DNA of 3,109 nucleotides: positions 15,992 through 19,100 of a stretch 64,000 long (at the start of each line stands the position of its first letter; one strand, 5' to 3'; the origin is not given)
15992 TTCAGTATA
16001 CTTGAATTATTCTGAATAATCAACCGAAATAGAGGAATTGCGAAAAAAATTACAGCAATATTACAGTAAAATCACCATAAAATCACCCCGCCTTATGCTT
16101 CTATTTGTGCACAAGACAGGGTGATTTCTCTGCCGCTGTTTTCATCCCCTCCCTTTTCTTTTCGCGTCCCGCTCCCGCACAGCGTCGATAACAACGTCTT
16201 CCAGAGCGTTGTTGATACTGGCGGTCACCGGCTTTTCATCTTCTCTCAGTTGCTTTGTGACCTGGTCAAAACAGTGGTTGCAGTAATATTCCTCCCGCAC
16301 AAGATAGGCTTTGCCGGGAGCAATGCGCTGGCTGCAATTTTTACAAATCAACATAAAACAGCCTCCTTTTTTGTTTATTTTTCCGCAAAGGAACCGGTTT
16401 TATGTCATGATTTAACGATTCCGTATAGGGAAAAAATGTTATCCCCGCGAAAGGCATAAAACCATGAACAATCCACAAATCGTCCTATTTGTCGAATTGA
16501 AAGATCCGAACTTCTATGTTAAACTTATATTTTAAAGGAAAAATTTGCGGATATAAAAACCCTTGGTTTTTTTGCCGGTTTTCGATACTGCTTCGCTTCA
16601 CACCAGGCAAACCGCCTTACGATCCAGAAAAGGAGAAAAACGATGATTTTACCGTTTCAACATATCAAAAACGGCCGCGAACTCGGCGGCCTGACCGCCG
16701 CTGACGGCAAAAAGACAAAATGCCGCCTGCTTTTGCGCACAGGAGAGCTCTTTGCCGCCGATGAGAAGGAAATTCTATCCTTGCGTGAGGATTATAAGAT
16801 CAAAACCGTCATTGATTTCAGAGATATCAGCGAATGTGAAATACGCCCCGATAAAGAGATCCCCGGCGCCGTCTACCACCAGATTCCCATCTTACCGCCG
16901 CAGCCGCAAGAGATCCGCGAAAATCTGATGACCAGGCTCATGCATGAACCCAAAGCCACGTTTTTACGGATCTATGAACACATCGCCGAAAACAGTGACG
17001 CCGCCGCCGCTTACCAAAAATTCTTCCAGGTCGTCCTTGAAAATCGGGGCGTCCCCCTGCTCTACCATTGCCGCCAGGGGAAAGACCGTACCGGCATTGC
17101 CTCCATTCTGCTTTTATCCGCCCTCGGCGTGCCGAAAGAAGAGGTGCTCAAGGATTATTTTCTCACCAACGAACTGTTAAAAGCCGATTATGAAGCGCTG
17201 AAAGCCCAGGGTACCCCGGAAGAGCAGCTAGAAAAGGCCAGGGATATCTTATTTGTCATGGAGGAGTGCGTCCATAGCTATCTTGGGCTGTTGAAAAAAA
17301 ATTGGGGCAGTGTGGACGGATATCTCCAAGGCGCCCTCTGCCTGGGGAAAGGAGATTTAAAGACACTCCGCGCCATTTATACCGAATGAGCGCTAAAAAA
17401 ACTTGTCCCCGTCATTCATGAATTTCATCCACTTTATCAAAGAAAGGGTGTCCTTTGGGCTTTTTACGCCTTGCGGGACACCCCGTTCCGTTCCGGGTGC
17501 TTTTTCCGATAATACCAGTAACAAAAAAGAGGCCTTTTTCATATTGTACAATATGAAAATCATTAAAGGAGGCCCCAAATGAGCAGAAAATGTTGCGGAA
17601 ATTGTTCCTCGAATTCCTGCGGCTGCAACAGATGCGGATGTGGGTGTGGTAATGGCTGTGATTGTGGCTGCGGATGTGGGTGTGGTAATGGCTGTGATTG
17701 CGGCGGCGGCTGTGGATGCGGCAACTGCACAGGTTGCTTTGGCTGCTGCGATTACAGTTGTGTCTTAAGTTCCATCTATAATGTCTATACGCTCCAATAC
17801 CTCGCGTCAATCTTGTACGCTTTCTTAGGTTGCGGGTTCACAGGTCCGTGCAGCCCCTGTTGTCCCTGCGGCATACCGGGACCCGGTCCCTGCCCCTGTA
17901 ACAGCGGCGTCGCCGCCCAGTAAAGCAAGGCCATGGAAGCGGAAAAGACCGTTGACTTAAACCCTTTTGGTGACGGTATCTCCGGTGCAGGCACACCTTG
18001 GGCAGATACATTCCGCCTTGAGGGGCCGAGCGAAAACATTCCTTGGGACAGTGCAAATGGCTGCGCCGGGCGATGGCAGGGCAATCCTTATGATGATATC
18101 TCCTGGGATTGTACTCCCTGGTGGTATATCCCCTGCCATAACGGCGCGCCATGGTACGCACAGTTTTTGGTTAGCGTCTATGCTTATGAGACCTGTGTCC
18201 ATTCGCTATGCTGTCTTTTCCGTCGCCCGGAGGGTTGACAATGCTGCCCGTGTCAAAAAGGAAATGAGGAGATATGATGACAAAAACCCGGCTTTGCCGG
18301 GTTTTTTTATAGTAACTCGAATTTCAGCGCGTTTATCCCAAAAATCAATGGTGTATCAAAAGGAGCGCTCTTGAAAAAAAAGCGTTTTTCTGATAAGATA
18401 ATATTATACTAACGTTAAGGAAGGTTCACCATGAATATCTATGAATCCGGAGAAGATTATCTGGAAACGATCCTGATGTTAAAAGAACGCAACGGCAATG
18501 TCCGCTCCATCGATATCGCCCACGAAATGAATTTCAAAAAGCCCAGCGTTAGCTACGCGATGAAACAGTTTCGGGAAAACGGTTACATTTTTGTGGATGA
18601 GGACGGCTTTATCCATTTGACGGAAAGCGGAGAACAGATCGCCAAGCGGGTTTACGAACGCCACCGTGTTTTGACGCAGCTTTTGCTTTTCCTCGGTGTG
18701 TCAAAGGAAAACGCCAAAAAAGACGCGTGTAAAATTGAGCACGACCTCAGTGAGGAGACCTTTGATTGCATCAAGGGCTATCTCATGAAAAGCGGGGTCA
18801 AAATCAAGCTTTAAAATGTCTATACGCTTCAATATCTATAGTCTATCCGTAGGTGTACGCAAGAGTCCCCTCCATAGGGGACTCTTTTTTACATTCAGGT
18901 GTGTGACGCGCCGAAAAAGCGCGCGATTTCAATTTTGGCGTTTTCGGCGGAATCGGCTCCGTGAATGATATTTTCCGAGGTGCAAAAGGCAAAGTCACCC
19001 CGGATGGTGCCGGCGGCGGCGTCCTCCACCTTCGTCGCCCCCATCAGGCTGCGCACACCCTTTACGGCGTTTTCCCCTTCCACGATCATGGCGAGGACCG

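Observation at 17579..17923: Highly cysteine- and glycine-rich repeat protein expressed from a strong RBS, next to a DtxR/MntR-family regulator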

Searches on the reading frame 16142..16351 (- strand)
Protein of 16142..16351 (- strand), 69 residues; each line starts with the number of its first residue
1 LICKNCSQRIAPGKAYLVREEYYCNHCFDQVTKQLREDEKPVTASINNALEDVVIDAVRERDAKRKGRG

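Call 34: search_protein_families(library=pfam, proteins=[window:16142-16351:-], max_evalue=0.001)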
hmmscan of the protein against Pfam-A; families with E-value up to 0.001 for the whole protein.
window:16142-16351:- (69 aa): 1 family
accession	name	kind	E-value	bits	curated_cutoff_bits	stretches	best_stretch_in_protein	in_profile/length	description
PF00412.28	LIM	-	0.00068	20.3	22.9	1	2-30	28-56/58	LIM domain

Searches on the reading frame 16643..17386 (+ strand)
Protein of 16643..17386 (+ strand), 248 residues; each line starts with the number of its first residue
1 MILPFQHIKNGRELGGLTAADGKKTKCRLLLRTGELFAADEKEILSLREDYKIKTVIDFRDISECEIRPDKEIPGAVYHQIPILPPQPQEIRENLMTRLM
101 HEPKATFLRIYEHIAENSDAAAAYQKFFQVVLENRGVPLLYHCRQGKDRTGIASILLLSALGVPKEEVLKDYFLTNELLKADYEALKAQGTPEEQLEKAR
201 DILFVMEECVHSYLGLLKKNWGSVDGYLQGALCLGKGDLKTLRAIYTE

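Call 3: search_protein_families(library=pfam, proteins=[window:16643-17386:+], max_evalue=1)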
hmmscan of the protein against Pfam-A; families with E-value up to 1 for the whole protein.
window:16643-17386:+ (248 aa): 5 families
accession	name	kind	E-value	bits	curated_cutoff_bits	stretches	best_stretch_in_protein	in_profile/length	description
PF13350.11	Y_phosphatase3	-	1.3e-56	192.8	22.2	1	4-248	2-240/240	Tyrosine phosphatase family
PF22784.1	PTP-SAK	-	0.00046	20.7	27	1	103-169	55-120/153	Swiss Army Knife protein, DSP-PTPase phosphatase domain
PF03162.18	Y_phosphatase2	-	0.0066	16.5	27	1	123-152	78-107/165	Tyrosine phosphatase family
PF22741.1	PTP-NADK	-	0.017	15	27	1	122-151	93-122/163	DSP-PTPase phosphatase fused to NAD+ Kinase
PF22785.1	Tc-R-P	-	0.043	14.8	27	1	126-156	70-101/106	Polymorphic toxin system, DSP-PTPase phosphatase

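Call 4: search_protein_families(library=ncbifam, proteins=[window:16643-17386:+], max_evalue=1)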
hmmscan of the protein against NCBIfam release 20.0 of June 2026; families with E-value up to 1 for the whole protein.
window:16643-17386:+ (248 aa): 1 family
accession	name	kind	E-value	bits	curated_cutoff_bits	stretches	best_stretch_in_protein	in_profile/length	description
TIGR03020.2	EpsA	equivalog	0.034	13.8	170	1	104-163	164-222/247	XrtB/PEP-CTERM-associated transcriptional regulator EpsA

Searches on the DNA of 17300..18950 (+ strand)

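Call 39: search_rna_families(sources=[L013, L022, L016, L012, L006, L011, L021, L007, L008, L001, L009, L015, L017, L018, L020], threshold=gathering)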
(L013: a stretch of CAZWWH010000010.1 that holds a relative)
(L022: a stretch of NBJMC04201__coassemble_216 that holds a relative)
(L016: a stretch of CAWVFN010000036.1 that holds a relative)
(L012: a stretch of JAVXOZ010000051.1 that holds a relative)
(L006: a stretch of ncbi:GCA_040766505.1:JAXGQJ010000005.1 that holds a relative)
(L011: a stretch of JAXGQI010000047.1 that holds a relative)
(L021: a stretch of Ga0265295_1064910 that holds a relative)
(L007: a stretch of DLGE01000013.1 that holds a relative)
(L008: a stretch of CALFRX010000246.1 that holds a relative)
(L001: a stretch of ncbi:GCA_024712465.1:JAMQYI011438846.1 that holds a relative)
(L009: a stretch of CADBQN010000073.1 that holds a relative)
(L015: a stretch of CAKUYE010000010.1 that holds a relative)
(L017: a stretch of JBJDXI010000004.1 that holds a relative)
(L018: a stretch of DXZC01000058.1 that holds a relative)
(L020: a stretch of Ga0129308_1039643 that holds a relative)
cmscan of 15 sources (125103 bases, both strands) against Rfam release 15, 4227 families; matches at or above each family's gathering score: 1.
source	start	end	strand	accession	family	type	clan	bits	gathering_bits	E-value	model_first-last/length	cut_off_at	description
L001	9537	9609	-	RF00005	tRNA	Gene; tRNA;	CL00001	64.8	29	1.6e-11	1-71/71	no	tRNA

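Call 56: search_rna_families(source=L022, start=9600, end=10900, threshold=evalue, max_evalue=1)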
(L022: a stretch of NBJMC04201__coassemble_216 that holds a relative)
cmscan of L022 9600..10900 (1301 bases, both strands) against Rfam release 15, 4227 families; matches with E-value up to 1: 5.
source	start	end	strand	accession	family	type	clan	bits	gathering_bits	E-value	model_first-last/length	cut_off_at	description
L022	10526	10682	+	RF02617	SSRC10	Gene; sRNA;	-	26.4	56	0.017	1-113/113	no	Streptococcus sRNA 10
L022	10398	10483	+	RF02074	STnc240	Gene; sRNA;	-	25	55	0.48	1-77/77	no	Enterobacterial sRNA STnc240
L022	10518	10696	+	RF00080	Manganese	Cis-reg; riboswitch;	-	23.4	45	0.0004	1-177/177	no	Manganese Mn2+ riboswitch aptamer (yybP-ykoY)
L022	10410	10475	+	RF01459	rliE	Gene; sRNA;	-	23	90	0.38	116-182/222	no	Listeria sRNA rliE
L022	9837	10018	+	RF01390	isrG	Gene; sRNA;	-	20.5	100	0.0045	42-223/279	no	isrG Hfq binding RNA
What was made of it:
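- mntP in L022 has its own sub-threshold Mn riboswitch (RF00080, E 4e-4; call 56).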

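Call 57: search_rna_families(source=window, start=17300, end=18950, threshold=evalue, max_evalue=1)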
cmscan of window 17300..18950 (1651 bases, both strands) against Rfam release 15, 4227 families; matches with E-value up to 1: 5.
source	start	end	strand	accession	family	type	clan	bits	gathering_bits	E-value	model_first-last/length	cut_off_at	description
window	18274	18407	-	RF02053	STnc430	Gene; sRNA;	-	31.1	47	0.015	1-162/162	no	Enterobacterial sRNA STnc430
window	18262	18348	-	RF02621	BSnc120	Gene; sRNA;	-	24.2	114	0.011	1-88/88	no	Brucella sRNA 120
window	18284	18351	-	RF02236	asX2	Gene; sRNA;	-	20.7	70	0.36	1-87/87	no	Xanthomonas sRNA asX2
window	18231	18306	+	RF00195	RsmY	Gene; sRNA;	CL00106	18.6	57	0.077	1-121/121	no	RsmY RNA family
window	17688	17761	+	RF01390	isrG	Gene; sRNA;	-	14.2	100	0.4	129-205/279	no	isrG Hfq binding RNA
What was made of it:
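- Tried and rejected: Rfam found no RNA family in 17300-18950 (call 57).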
